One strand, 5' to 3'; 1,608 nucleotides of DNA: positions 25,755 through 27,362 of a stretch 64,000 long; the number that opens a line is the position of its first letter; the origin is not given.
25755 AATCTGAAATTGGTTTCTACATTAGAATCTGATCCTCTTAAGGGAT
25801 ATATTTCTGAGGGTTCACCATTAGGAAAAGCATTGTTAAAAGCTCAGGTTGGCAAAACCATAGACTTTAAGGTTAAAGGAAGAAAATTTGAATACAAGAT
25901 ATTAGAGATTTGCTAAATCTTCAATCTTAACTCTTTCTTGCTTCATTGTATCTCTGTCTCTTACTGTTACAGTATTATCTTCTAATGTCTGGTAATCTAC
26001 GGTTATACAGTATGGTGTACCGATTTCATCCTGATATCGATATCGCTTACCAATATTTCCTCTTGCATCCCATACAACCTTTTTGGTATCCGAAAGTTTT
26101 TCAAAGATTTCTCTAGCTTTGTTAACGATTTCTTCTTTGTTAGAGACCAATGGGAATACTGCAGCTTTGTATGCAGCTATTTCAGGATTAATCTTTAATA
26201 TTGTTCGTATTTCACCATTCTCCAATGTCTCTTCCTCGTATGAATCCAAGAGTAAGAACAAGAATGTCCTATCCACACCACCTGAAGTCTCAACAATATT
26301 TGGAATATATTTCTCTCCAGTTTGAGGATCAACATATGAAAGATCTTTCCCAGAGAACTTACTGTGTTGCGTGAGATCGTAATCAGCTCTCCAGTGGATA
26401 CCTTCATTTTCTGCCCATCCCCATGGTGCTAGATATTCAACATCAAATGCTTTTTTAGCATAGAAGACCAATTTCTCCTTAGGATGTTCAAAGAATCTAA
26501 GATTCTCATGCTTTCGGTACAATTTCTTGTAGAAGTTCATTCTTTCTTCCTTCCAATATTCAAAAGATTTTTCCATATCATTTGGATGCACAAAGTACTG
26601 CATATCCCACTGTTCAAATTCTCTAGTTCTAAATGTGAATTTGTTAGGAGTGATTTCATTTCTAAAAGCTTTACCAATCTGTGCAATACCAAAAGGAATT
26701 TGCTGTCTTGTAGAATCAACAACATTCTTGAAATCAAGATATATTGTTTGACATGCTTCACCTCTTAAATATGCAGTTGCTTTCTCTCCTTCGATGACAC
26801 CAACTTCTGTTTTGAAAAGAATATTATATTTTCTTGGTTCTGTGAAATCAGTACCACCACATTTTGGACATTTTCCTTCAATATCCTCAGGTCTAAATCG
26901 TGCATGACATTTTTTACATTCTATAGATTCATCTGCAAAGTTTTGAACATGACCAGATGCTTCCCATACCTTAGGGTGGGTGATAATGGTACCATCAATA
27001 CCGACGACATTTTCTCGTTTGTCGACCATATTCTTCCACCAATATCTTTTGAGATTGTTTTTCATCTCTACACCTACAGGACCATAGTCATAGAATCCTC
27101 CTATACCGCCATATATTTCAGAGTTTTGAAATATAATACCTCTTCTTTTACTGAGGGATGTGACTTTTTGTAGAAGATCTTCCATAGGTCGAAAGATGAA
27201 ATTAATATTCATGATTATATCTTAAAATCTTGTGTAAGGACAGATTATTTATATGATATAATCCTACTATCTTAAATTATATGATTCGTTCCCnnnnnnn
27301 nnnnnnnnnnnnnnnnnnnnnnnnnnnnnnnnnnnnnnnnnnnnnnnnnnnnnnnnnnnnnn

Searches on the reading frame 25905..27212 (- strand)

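Call 67: search_protein_families(library=pfam, proteins=[window:25905-27212:-], max_evalue=0.01)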
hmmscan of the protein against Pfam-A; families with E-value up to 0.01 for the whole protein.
window:25905-27212:- (436 aa): 4 families
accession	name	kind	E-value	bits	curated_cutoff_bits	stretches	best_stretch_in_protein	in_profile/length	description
PF03129.25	HGTP_anticodon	-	4.8e-22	78.4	21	1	349-435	1-89/94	Anticodon binding domain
PF00587.30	tRNA-synt_2b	-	1.2e-11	45.4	29.3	1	143-320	7-175/179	tRNA synthetase class II core domain (G, H, P, S and T)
PF23455.1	DUF7129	-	1.7e-05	24.9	30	1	98-121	13-36/45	Domain of unknown function (DUF7129)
PF01155.25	HypA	-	0.0084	16.6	28.9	0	96-123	70-97/112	Hydrogenase/urease nickel incorporation, metallochaperone, hypA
